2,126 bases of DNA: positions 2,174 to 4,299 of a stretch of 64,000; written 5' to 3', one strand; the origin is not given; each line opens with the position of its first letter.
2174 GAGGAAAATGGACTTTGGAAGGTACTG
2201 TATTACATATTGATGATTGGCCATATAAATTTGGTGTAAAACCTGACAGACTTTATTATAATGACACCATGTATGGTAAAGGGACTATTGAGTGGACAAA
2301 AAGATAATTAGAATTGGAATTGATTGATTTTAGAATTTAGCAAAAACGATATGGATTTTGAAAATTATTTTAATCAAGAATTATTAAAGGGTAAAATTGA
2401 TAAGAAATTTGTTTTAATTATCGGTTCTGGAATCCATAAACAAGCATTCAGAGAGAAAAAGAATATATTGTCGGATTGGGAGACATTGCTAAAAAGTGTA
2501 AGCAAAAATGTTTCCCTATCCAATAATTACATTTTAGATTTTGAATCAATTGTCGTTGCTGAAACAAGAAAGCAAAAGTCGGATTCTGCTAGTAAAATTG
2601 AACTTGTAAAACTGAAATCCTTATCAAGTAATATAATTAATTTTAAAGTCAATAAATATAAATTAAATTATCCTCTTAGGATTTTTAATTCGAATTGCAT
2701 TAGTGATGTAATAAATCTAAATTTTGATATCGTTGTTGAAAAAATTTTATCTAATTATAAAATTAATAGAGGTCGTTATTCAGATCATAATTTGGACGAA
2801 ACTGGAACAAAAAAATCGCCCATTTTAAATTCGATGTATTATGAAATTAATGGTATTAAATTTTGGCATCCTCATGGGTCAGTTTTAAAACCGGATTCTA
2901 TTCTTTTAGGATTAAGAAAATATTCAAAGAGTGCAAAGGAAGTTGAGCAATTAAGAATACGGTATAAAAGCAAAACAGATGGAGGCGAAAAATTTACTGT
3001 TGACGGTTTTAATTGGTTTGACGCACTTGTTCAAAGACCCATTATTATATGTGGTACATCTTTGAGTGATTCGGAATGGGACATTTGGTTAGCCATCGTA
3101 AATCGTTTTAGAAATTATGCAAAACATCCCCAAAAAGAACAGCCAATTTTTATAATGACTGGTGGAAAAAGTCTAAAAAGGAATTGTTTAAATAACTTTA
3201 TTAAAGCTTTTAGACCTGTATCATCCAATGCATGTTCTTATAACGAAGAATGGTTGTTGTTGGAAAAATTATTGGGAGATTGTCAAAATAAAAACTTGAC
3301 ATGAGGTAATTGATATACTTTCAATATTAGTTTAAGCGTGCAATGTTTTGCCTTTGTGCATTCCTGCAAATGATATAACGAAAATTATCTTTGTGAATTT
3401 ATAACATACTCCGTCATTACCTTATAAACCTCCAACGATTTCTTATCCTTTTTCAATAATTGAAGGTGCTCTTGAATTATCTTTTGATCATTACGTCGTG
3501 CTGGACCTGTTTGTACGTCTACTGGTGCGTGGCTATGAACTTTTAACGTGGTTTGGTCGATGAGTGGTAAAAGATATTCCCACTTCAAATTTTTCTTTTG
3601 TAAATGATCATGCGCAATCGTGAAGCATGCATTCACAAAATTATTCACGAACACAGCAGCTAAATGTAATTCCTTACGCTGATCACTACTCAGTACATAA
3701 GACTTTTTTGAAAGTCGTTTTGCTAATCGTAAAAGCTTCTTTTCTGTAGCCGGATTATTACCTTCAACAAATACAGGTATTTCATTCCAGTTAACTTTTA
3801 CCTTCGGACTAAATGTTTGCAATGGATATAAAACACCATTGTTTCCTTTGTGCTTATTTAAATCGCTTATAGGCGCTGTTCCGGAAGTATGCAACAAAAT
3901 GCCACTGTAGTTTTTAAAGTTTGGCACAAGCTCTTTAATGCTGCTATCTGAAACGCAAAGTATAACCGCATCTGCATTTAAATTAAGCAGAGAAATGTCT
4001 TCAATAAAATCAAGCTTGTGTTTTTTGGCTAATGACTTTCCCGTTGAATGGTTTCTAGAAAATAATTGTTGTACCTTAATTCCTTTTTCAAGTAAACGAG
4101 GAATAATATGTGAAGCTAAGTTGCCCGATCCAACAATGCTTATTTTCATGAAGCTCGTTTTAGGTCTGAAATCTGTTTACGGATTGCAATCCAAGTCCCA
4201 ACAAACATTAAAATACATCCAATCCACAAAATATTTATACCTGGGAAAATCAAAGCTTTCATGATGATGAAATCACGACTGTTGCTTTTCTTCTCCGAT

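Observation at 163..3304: Candidate undescribed conflict/defence locus: a stand-alone SIR2_2-like protein plus a lipoprotein, linked by a shared leader to two membrane-hairpin/coiled-coil gene pairs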

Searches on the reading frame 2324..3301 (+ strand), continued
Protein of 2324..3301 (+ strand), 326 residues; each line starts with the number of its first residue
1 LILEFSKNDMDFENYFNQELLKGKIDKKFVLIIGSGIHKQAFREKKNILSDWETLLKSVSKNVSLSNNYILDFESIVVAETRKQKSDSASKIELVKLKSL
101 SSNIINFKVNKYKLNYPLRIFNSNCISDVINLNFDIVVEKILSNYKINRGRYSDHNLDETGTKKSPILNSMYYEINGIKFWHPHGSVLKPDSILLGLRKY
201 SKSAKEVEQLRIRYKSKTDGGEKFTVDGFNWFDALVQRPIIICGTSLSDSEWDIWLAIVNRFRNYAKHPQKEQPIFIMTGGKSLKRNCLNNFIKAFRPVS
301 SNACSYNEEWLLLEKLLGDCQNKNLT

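Call 41: fold_search(model_id=the predicted structure, library=pdb)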
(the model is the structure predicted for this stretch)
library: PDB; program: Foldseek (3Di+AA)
matches with E <= 10: 295; with E <= 0.001: 16
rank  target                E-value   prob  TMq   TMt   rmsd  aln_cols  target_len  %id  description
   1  8zsf_A                2.0e-06  1.00  0.54  0.62   6.1       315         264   16  CryoEM Helical Structure of KomC (released 2025-12-10)
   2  9xvc_E                2.4e-06  1.00  0.60  0.70   5.4       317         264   14  Cryo-EM Helical Structure of the dITP-KomBC(H146N) Complex with NAD Fragments (released 2026-01-21)
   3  8zsi_E                3.3e-06  1.00  0.50  0.58   8.3       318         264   13  CryoEM Helical Structure of HAM-SIR2 with dITP and NAD fragment (released 2025-12-10)
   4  9v0g_E                5.4e-06  1.00  0.55  0.62   6.6       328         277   12  Helical structure of KomBC Complex (released 2025-12-17)
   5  9v12_i                1.0e-05  1.00  0.52  0.58   8.8       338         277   13  Helical structure of KomBCMUT in complex with dITP and NAD (released 2025-12-24)
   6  6lhx_C                1.1e-05  1.00  0.47  0.34   8.2       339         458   10  Crystal structure of ThsA (released 2020-06-24)
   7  8wyc_B                5.7e-05  1.00  0.52  0.20   6.6       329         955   13  Cryo-EM structure of DSR2 (H171A)-tube-NAD+ (partial) complex (released 2024-04-10)
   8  8wyb_C                7.1e-05  1.00  0.53  0.21   6.1       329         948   12  Cryo-EM structure of DSR2 (H171A)-tube-NAD+ complex (released 2024-04-10)
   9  8w56_A                9.2e-05  1.00  0.46  0.18   8.4       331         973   12  Cryo-EM structure of DSR2-DSAD1 state 1 (released 2024-05-01)
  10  8w56_B                1.3e-04  1.00  0.47  0.19   8.4       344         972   13  Cryo-EM structure of DSR2-DSAD1 state 1 (released 2024-05-01)
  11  8zc9_B                2.2e-04  1.00  0.52  0.20   6.7       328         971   13  The Cryo-EM structure of DSR2-Tail tube-NAD+ complex (released 2024-09-11)
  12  7uxt_A                2.9e-04  1.00  0.50  0.36   7.0       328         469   14  Crystal structure of ligand-free SeThsA (released 2022-09-07)
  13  8wyd_B                3.0e-04  1.00  0.48  0.19   7.4       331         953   12  Cryo-EM structure of DSR2-DSAD1 complex (released 2024-04-10)
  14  9r0p_B                4.4e-04  1.00  0.43  0.45   9.2       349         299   15  human FAM118B trimeric filament (released 2025-11-26)
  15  8wyb_A                5.5e-04  1.00  0.43  0.17  10.3       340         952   12  Cryo-EM structure of DSR2 (H171A)-tube-NAD+ complex (released 2024-04-10)
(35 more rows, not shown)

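Call 42: find_encoding_contigs(protein=P0001, flank=8000, max_places=3)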
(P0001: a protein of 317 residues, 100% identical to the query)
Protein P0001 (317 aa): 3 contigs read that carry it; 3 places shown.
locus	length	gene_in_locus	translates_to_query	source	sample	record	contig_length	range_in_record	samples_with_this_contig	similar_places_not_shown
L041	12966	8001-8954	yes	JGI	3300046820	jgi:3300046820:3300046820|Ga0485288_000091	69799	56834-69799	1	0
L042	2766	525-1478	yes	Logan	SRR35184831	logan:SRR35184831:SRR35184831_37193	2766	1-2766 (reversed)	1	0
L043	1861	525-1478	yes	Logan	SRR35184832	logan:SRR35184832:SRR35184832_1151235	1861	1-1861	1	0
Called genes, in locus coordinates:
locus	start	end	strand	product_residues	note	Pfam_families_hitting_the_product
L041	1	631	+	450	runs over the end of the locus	PF01554:MatE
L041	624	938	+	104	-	-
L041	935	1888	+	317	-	PF00551:Formyl_trans_N, PF02911:Formyl_trans_C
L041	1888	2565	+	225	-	PF02146:SIR2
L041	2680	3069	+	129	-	PF01797:Y1_Tnp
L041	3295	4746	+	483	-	PF02133:Transp_cyt_pur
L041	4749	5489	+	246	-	PF01209:Ubie_methyltran, PF03848:TehB (weak), PF13489:Methyltransf_23, PF05401:NodS (weak), PF13847:Methyltransf_31, PF08241:Methyltransf_11, PF08242:Methyltransf_12, PF13649:Methyltransf_25, +1 more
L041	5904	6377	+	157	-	-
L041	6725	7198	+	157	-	-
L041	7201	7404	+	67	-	-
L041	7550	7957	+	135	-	-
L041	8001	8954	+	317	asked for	PF13289:SIR2_2 (weak)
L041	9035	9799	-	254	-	PF03807:F420_oxidored (weak), PF10728:DUF2520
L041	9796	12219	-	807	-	PF01578:Cytochrom_C_asm, PF16327:CcmF_C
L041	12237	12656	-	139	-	PF03100:CcmE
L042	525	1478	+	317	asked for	PF13289:SIR2_2 (weak)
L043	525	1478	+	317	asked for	PF13289:SIR2_2 (weak)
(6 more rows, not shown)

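Call 43: find_encoding_contigs(protein=P0002, flank=4000, max_places=2)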
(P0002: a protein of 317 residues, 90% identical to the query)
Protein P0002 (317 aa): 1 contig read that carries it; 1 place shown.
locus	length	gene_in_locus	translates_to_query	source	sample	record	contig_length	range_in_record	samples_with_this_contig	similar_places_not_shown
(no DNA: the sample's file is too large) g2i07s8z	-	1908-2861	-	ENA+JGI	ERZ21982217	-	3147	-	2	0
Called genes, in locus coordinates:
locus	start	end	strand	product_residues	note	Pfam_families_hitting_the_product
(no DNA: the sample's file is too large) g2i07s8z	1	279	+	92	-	?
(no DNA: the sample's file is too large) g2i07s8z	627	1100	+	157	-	-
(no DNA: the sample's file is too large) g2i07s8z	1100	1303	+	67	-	-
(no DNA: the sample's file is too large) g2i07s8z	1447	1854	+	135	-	-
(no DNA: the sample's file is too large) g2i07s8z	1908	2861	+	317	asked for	PF13289:SIR2_2 (weak)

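Call 46: search_protein_families(library=pfam, alignment_id=A4, max_evalue=0.001)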
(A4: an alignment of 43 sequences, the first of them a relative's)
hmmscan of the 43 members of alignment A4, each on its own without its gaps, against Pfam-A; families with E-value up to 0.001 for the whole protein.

A. member 1, L001:4126-5928:+ (601 aa): 1 family
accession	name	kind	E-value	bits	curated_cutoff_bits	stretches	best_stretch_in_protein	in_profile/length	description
PF09603.15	Fib_succ_major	-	4.1e-80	268.9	33.9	2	416-600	1-187/187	Fibrobacter succinogenes major domain (Fib_succ_major)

B. families by the number of members that match (of 43 scanned): 28 families (the first 25 are shown)
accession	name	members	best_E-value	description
PF01391.23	Collagen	7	4e-54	Collagen triple helix repeat (20 copies)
PF23657.1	DUF7151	7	4.4e-35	Domain of unknown function (DUF7151)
PF16974.11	NAR2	7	1.7e-07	High-affinity nitrate transporter accessory, Ig-like domain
PF00041.27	fn3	6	1e-05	Fibronectin type III domain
PF07603.17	Lcl_C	5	4.3e-12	Lcl C-terminal domain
PF18962.6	Por_Secre_tail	5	4.7e-12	Secretion system C-terminal sorting domain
PF13385.13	Laminin_G_3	4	6.9e-27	Concanavalin A-like lectin/glucanases superfamily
PF09603.15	Fib_succ_major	3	4.1e-80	Fibrobacter succinogenes major domain (Fib_succ_major)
PF02140.24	SUEL_Lectin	3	4.6e-06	D-galactoside/L-rhamnose binding SUEL lectin domain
PF13585.12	CHU_C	2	9e-23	CHU_C Type IX secretion signal domain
PF13905.12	Thioredoxin_8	2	1e-15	Thioredoxin-like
PF00578.27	AhpC-TSA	2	4.5e-13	AhpC/TSA family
PF08534.16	Redoxin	2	4.2e-12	Redoxin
PF21722.4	Gly_rich_2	2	1.8e-11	Glycine-rich domain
PF18911.6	PKD_4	2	1.9e-08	PKD domain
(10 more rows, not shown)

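Call 59: search_protein_families(library=ncbifam, proteins=[window:2351-3301:+, L002:11819-12025:+], max_evalue=1)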
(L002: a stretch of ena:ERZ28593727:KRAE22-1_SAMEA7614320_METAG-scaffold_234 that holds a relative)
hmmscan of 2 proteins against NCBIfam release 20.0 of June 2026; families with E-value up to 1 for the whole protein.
window:2351-3301:+ (317 aa): 0 families

L002:11819-12025:+ (69 aa): 0 families

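Call 60: search_protein_families(library=phrogs, proteins=[window:2351-3301:+], max_evalue=0.1)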
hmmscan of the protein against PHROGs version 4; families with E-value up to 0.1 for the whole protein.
window:2351-3301:+ (317 aa): 0 families

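Call 61: search_protein_families(library=pfam, proteins=[L002:11819-12025:+], max_evalue=0.1)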
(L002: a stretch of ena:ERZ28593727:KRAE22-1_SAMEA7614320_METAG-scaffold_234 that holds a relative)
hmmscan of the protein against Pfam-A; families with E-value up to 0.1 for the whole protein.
L002:11819-12025:+ (69 aa): 0 families

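Call 69: search_protein_representatives(alignment_id=A1)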
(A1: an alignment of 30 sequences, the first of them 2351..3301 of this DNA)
Query: 30 sequences, 310 profile positions. Proteins with E-value up to 0.001 (for the whole library): 1480; up to 1e-10: 549; up to 1e-30: 97. The best 150 are listed.
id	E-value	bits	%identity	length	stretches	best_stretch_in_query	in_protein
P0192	5.0e-113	393.8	-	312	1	1-309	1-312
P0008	2.3e-107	375.2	-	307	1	15-309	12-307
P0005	6.3e-106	370.4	-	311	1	1-308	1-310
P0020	6.3e-103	360.6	-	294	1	1-309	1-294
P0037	1.4e-101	356.2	-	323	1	3-309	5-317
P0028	6.7e-98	344.1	-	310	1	12-309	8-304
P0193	2.1e-97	342.4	-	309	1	3-308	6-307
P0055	2.0e-95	336.0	-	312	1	1-309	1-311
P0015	4.7e-95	334.7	-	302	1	3-307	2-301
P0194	7.1e-95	334.1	-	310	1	14-307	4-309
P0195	8.7e-94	330.6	-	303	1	17-309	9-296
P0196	1.4e-91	323.3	-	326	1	4-309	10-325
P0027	1.9e-91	322.9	-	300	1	4-308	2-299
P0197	2.0e-90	319.5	-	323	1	1-308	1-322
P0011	5.2e-90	318.2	-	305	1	4-307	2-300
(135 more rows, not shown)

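Call 70: find_encoding_contigs(protein=P0065, flank=6000, max_places=2)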
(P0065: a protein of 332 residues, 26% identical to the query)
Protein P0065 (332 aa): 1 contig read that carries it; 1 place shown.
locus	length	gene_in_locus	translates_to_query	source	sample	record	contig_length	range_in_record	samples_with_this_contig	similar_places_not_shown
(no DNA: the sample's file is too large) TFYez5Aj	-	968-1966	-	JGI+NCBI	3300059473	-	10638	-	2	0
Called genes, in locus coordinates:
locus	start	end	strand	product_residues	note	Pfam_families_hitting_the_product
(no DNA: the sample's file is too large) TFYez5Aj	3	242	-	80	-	?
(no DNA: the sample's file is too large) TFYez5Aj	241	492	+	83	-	PF02604:PhdYeFM_antitox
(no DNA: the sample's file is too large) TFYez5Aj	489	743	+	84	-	PF06769:YoeB_toxin, PF05016:ParE_toxin (weak)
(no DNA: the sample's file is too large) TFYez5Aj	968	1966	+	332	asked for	-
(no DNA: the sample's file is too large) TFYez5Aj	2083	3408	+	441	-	PF01943:Polysacc_synt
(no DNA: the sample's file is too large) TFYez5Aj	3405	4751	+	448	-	-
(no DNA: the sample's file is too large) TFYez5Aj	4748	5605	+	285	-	PF00535:Glycos_transf_2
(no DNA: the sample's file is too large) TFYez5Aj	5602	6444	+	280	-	PF00535:Glycos_transf_2, PF13641:Glyco_tranf_2_3, PF13632:Glyco_trans_2_3 (weak)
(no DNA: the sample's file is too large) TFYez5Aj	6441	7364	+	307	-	PF01073:3Beta_HSD, PF01370:Epimerase, PF04321:RmlD_sub_bind, PF13460:NAD_binding_10, PF16363:GDP_Man_Dehyd, PF02719:Polysacc_synt_2, PF07993:NAD_binding_4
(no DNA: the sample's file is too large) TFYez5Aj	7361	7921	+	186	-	PF02397:Bac_transf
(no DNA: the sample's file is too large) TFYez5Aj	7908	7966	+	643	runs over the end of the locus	PF13727:CoA_binding_3, PF01370:Epimerase, PF02719:Polysacc_synt_2, PF04321:RmlD_sub_bind, PF16363:GDP_Man_Dehyd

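Call 71: find_encoding_contigs(protein=P0062, flank=6000, max_places=2)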
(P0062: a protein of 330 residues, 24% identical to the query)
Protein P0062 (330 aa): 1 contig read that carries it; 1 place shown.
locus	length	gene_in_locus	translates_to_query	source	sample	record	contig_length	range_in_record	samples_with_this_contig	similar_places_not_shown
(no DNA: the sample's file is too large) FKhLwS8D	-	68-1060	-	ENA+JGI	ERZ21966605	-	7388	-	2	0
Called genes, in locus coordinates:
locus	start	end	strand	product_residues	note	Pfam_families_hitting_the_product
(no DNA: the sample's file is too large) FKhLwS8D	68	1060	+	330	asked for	-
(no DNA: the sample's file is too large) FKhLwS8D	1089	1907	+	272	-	PF05050:Methyltransf_21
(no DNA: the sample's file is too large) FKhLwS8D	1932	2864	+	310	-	-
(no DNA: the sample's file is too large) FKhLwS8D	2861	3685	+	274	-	-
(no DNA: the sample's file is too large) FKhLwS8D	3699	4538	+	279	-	PF05148:Methyltransf_8 (weak), PF08241:Methyltransf_11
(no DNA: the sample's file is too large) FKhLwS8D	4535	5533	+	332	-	PF01073:3Beta_HSD, PF01370:Epimerase, PF02719:Polysacc_synt_2 (weak), PF04321:RmlD_sub_bind, PF16363:GDP_Man_Dehyd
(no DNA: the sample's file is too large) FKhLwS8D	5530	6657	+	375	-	PF01041:DegT_DnrJ_EryC1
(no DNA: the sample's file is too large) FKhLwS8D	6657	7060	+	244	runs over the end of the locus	?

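Call 80: search_protein_families(library=padloc, alignment_id=A7, max_evalue=0.00001)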
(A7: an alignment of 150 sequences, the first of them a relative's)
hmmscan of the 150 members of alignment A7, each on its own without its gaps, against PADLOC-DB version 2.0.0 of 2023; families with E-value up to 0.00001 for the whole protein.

A. member 1, L001:49-333:+ (95 aa): 0 families

B. families by the number of members that match (of 150 scanned): 27 families (the first 25 are shown)
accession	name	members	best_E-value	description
PDLC04789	PDC-S01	2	2.1e-148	-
PDLC04790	PDC-S01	2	4.3e-100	-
PDLC04787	PDC-S01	2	1.1e-49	-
PDLC04791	PDC-S01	2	6.5e-32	-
PDLC04786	PDC-S01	2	6.5e-21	-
PDLC04788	PDC-S01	2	4e-19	-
PDLC04792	PDC-S01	2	1.8e-16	-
PDLC00651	ZorB3|ZorB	2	1.8e-12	MotB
PDLC00609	ZorB1|ZorB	2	2.5e-10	MotB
PDLC03952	RmrA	2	9.8e-09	-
PDLC00612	ZorB1|ZorB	2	1.8e-08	MotB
PDLC02926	HTH_VI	2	3.7e-08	-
PDLC04962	PDC-S22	1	5.9e-132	-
PDLC04842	PDC-S04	1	1e-90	-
PDLC04841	PDC-S04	1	5.4e-77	-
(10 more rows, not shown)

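Call 87: find_related_loci(query=A1, collection=viral_contigs, flank=6000)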
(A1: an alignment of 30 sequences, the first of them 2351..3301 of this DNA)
Query A1 (317 aa) in viral_contigs; peptide patterns used: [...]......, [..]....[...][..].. (x = any residue, [..] = any of these).
65 stretches matched a pattern, but none encodes a relative of the query by tblastn (E <= 1e-3).

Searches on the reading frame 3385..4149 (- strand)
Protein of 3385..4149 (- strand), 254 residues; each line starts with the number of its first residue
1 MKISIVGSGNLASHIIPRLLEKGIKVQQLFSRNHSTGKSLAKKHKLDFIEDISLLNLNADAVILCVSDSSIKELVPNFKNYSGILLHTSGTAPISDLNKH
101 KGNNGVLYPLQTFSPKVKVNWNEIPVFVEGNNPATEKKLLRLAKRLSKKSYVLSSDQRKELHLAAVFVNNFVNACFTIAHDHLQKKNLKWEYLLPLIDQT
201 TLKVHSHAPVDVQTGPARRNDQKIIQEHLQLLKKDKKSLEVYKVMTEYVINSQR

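Call 6: search_protein_families(library=pfam, proteins=[window:3385-4149:-], max_evalue=1)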
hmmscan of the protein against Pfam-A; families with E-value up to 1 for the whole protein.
window:3385-4149:- (254 aa): 7 families
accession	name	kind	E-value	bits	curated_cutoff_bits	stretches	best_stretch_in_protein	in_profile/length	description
PF10728.14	DUF2520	-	6.8e-34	116.7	25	1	124-248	1-124/125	Domain of unknown function (DUF2520)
PF03807.23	F420_oxidored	-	9e-06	26.6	21.6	1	2-78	1-79/94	NADP oxidoreductase coenzyme F420-dependent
PF01488.26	Shikimate_DH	-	9.3e-05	23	24.3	1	2-67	14-84/138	Shikimate / quinate 5-dehydrogenase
PF01118.30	Semialdhyde_dh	-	0.00036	21.4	26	1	2-80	1-88/121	Semialdehyde dehydrogenase, NAD binding domain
PF01408.29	GFO_IDH_MocA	-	0.00059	21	24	1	2-74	2-78/120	Oxidoreductase family, NAD-binding Rossmann fold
PF13241.12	NAD_binding_7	-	0.0066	17.4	22.1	1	2-86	9-89/104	Putative NAD(P)-binding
PF03446.21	NAD_binding_2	-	0.018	15.5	21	1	2-71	1-68/161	NAD binding domain of 6-phosphogluconate dehydrogenase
